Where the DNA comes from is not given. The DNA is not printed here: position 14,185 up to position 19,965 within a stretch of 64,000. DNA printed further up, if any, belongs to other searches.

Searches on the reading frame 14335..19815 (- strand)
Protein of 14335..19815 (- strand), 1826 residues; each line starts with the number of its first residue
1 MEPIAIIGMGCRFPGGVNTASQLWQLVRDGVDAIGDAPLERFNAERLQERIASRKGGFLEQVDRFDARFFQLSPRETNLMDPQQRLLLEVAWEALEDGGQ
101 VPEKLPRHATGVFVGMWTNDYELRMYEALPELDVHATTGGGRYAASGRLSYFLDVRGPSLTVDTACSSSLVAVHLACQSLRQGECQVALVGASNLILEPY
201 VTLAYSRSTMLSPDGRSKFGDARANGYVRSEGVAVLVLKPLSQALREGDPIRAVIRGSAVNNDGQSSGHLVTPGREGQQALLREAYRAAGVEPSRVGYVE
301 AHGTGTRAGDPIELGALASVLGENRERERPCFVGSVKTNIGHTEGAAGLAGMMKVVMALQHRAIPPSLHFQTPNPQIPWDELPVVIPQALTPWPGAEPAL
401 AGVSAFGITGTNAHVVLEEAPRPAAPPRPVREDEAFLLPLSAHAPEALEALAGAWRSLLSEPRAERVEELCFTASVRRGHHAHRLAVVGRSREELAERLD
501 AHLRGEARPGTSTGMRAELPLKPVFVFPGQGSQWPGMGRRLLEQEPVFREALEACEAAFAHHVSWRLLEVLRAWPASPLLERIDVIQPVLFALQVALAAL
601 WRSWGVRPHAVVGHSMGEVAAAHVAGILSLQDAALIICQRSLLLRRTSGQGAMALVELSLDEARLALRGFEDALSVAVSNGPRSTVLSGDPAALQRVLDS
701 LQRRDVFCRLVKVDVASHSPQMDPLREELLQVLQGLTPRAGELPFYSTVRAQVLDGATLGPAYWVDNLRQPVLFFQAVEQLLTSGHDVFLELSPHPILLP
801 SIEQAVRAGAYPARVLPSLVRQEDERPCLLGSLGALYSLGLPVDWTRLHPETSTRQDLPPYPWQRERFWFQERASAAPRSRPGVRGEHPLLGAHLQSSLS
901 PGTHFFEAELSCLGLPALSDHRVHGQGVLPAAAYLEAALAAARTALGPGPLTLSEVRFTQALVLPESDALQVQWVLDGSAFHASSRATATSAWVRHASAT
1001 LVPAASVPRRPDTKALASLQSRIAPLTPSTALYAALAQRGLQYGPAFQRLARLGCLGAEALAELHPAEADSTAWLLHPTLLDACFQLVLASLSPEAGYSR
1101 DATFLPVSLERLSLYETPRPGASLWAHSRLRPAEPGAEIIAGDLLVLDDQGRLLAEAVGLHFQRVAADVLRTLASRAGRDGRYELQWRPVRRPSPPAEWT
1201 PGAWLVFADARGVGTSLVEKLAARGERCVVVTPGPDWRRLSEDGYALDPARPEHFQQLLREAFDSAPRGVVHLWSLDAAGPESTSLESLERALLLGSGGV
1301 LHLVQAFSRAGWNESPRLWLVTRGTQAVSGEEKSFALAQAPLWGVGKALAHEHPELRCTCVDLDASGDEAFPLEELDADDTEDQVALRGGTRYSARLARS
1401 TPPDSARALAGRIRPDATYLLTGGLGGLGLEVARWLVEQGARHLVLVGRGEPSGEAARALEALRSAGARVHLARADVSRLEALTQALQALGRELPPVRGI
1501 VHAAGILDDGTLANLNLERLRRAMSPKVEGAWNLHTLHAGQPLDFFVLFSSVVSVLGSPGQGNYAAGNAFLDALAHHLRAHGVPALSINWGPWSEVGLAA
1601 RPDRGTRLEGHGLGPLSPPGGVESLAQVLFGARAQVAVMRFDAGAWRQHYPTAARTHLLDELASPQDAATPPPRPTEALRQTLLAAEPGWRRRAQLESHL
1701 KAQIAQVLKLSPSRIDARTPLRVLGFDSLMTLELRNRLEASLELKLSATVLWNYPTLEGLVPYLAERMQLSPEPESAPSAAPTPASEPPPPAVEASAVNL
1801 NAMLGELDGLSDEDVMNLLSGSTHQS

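Call 8: search_protein_families(library=pfam, proteins=[window:14335-19815:-], max_evalue=0.00001)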
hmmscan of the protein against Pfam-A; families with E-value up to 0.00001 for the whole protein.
window:14335-19815:- (1826 aa): 13 families
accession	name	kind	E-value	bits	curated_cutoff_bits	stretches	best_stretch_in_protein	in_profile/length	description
PF00698.26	Acyl_transf_1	-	4.2e-91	306.2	32.7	1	524-825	1-300/319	Acyl transferase domain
PF00109.32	ketoacyl-synt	-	2e-84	283.6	20.8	1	1-244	1-252/252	Beta-ketoacyl synthase, N-terminal domain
PF08659.16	KR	-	8.5e-71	238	22.6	1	1417-1595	1-180/180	KR domain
PF02801.28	Ketoacyl-synt_C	-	5.9e-44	149.3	20.8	1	253-370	2-118/119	Beta-ketoacyl synthase, C-terminal domain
PF14765.12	PS-DH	-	2.7e-34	118.5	23.7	1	1013-1170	3-164/166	Polyketide synthase dehydratase N-terminal domain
PF21089.3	PKS_DH_N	-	2.4e-22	79.2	27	1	888-980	1-92/103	Polyketide synthase dehydratase domain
PF00106.31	adh_short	-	4.2e-17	62.7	26.6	1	1420-1583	4-172/195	short chain dehydrogenase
PF16197.11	KAsynt_C_assoc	-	1.1e-16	61.6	33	1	373-485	1-108/111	Ketoacyl-synthetase C-terminal extension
PF22621.2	CurL-like_PKS_C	-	1.9e-14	53.8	27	1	437-499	2-64/64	CurL-like, PKS C-terminal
PF00550.31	PP-binding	-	1.2e-13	51.6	20.8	1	1700-1763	3-66/67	Phosphopantetheine attachment site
PF13561.12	adh_short_C2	-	1.1e-10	41.9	27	1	1427-1578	7-157/236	Enoyl-(Acyl carrier protein) reductase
PF21394.3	Beta-ketacyl_N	-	2.6e-09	37.4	26.9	1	1205-1364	4-154/170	Beta-ketoacyl synthase-like, N-terminal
PF22336.2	RhiE-like_linker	-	3.1e-07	30.7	27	1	440-505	2-66/67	RhiE-like, KS-MAT linker domain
